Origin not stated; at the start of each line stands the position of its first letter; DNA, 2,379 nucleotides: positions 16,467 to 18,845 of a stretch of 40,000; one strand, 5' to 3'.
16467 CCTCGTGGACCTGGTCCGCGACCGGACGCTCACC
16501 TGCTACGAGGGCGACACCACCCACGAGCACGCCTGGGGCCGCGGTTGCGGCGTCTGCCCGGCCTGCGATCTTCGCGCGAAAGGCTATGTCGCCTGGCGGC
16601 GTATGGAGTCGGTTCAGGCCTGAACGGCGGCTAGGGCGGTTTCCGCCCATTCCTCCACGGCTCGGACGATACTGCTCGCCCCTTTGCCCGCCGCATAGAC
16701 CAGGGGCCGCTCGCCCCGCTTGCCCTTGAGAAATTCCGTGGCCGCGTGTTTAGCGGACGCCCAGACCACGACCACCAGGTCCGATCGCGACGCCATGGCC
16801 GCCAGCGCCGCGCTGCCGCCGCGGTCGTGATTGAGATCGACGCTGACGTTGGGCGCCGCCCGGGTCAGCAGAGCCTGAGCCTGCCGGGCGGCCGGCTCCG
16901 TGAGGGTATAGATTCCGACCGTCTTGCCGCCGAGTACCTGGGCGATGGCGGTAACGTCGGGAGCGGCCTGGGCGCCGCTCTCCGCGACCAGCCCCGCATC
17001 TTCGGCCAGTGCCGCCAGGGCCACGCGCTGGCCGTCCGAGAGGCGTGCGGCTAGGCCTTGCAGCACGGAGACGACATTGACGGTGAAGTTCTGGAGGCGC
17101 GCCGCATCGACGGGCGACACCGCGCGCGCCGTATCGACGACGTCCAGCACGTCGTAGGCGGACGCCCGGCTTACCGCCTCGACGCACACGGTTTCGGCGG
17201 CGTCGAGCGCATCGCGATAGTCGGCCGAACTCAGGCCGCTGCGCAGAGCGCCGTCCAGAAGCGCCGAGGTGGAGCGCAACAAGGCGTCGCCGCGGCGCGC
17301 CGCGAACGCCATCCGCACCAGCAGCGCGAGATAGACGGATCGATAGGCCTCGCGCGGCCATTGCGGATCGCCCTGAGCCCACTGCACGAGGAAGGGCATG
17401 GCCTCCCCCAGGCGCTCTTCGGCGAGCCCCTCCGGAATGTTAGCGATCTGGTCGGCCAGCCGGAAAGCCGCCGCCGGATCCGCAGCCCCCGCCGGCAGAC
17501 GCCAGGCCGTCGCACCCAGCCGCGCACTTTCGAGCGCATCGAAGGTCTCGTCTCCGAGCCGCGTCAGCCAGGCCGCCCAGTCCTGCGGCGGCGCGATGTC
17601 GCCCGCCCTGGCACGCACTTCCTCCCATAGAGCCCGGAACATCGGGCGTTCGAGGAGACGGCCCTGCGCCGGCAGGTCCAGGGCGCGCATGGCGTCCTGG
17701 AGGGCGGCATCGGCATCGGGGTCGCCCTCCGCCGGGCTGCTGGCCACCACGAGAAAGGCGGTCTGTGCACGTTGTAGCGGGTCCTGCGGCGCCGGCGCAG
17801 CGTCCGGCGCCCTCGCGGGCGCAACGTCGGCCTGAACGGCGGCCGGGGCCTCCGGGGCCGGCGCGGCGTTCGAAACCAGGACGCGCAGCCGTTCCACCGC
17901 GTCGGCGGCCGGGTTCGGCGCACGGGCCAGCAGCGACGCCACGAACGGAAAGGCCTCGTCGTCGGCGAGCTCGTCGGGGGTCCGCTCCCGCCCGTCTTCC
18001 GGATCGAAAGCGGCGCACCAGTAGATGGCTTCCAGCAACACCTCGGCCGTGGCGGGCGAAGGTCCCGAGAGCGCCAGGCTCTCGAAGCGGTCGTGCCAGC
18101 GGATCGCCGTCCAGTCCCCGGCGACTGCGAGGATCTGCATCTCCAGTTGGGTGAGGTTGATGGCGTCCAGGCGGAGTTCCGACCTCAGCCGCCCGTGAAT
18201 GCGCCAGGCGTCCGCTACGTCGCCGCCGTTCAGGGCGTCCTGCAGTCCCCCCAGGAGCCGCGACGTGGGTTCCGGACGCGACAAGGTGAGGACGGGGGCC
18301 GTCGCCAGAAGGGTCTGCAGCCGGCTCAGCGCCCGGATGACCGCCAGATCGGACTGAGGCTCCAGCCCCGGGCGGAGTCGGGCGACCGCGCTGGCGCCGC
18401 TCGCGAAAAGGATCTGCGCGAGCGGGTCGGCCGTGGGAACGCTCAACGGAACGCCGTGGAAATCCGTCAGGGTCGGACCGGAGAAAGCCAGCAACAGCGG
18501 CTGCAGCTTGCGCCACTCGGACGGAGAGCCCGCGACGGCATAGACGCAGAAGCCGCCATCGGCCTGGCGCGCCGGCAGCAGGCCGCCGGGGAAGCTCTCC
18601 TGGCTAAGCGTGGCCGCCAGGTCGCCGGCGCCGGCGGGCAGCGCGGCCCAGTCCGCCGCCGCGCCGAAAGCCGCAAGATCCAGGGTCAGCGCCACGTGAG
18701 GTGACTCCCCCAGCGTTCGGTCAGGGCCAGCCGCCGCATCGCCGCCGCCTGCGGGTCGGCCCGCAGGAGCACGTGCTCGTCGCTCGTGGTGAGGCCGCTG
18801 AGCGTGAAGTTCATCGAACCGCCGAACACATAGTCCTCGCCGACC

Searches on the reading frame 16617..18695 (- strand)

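Call 88: search_protein_families(library=padloc, proteins=[window:16617-18695:-], max_evalue=0.00001)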
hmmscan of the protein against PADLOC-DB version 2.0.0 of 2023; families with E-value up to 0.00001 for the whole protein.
window:16617-18695:- (693 aa): 12 families
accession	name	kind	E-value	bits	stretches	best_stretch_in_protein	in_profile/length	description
PDLC02834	DpdD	-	3.1e-97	324.7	1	18-682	28-706/712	DpdD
PDLC02836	DpdD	-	9.9e-48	161.2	2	327-685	387-750/753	DpdD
PDLC02839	DpdD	-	2e-43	147.1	1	39-682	51-667/676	DpdD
PDLC02826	DpdD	-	4.7e-32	109.1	1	331-679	377-722/729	DpdD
PDLC02833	DpdD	-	2.7e-30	103.4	2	363-680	435-764/773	DpdD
PDLC02835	DpdD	-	2.8e-26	90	2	370-681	437-760/764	DpdD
PDLC02837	DpdD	-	4.2e-16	57.3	1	561-679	26-142/148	DpdD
PDLC02829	DpdD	-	3.7e-15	53.6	1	309-685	347-712/714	DpdD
PDLC02824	DpdD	-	4.2e-14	49.4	1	447-680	506-740/753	DpdD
PDLC02832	DpdD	-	4.7e-14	49.7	1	588-682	638-730/733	DpdD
PDLC02831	DpdD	-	6.6e-14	49.2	1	592-679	664-749/755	DpdD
PDLC02825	DpdD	-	1.6e-10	38.4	1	539-682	564-707/714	DpdD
